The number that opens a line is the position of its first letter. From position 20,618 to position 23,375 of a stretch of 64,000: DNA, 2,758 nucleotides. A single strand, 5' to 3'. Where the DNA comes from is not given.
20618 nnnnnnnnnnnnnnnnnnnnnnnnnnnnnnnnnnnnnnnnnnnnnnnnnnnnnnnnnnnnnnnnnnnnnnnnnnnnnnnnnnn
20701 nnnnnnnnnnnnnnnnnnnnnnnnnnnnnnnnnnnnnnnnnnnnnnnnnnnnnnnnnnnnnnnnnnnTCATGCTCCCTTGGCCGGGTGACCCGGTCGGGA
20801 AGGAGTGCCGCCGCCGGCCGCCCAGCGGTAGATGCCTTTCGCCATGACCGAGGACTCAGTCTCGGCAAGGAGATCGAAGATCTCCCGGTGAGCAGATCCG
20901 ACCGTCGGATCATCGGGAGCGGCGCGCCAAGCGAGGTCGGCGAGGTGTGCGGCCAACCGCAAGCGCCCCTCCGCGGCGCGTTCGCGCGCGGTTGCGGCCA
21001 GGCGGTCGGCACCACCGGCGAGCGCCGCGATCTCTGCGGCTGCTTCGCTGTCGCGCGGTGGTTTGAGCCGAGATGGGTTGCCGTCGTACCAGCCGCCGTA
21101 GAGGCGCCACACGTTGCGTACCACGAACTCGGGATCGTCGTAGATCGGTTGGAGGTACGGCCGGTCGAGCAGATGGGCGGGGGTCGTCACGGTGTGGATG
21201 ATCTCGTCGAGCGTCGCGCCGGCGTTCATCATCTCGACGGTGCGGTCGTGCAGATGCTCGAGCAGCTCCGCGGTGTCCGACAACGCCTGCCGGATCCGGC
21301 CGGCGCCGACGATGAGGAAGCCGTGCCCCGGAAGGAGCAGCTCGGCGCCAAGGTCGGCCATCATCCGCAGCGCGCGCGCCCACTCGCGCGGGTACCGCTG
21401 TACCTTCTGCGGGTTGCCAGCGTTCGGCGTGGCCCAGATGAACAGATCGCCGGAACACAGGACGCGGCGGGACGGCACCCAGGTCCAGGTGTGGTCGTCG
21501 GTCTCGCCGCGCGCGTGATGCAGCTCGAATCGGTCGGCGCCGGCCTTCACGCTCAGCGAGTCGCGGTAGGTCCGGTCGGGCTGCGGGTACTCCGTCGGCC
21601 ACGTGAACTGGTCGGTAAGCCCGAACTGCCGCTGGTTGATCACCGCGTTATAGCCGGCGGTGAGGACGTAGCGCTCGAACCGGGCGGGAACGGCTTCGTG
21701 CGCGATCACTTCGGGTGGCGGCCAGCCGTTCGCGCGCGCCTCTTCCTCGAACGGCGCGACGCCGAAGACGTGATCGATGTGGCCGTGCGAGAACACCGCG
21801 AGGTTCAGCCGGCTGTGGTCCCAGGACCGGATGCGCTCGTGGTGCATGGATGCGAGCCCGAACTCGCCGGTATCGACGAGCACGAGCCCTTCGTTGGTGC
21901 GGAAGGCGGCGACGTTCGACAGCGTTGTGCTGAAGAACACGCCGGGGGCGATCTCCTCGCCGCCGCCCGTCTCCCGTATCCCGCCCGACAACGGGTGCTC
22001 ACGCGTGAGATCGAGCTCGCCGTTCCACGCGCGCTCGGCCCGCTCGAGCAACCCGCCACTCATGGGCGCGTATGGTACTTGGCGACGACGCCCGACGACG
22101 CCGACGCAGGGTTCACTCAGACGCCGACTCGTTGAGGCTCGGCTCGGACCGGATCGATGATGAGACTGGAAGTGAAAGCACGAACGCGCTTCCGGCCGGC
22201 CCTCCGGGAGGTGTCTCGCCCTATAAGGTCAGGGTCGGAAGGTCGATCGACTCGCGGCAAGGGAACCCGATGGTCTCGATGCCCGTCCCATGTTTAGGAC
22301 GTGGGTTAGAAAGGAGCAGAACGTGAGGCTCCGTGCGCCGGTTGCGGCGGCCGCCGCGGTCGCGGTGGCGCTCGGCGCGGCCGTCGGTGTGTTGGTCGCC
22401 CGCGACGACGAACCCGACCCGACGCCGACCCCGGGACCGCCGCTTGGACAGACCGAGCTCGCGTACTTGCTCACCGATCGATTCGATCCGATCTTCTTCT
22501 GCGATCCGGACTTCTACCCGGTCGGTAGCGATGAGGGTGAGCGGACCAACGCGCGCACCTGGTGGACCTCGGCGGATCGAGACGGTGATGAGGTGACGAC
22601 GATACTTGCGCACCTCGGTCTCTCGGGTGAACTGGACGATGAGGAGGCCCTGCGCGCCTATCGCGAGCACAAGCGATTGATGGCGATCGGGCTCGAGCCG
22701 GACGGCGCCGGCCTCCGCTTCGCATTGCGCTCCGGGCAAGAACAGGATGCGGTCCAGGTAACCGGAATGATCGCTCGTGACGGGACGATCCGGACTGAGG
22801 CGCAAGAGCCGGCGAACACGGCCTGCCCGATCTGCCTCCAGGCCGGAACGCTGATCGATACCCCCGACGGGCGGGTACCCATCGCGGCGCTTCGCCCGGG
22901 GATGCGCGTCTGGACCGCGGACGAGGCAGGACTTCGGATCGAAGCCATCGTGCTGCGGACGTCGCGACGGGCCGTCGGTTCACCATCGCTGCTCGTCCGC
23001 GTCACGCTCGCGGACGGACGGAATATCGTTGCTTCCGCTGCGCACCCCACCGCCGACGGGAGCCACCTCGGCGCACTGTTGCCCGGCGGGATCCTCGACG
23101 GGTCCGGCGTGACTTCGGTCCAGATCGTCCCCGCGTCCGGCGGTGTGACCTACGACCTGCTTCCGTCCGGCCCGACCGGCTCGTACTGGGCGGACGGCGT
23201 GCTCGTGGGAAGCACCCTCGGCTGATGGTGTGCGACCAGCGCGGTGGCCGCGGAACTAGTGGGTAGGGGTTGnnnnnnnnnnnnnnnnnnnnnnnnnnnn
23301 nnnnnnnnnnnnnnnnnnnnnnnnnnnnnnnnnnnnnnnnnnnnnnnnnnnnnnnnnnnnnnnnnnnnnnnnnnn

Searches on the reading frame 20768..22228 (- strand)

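Call 23: search_protein_families(library=pfam, proteins=[window:20768-22228:-], max_evalue=0.001)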
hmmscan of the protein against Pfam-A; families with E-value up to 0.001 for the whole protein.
window:20768-22228:- (486 aa): 2 families
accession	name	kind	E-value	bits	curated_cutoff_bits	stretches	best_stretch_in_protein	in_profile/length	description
PF14863.12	Alkyl_sulf_dimr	-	6.2e-31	108.1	26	1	339-471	1-133/139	Alkyl sulfatase dimerisation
PF00753.33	Lactamase_B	-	3.5e-16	60.2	22.7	1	104-302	6-196/196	Metallo-beta-lactamase superfamily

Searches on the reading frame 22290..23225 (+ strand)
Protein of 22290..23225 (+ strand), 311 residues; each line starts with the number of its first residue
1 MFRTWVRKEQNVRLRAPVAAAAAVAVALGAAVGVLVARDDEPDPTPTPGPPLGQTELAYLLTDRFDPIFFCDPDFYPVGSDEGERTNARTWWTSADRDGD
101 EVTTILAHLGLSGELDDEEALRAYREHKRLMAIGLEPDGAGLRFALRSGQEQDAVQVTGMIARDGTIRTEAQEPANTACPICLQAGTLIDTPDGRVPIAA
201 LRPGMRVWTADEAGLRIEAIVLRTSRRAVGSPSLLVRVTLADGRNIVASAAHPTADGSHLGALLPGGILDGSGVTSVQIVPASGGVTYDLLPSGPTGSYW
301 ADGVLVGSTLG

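Call 82: search_protein_families(library=pfam, proteins=[window:22290-23225:+], max_evalue=0.0001)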
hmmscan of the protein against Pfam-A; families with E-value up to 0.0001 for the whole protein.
window:22290-23225:+ (311 aa): 1 family
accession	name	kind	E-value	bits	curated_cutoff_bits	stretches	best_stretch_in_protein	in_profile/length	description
PF13403.11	Hint_2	-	3e-08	34.6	28.4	1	181-226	1-46/147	Hint domain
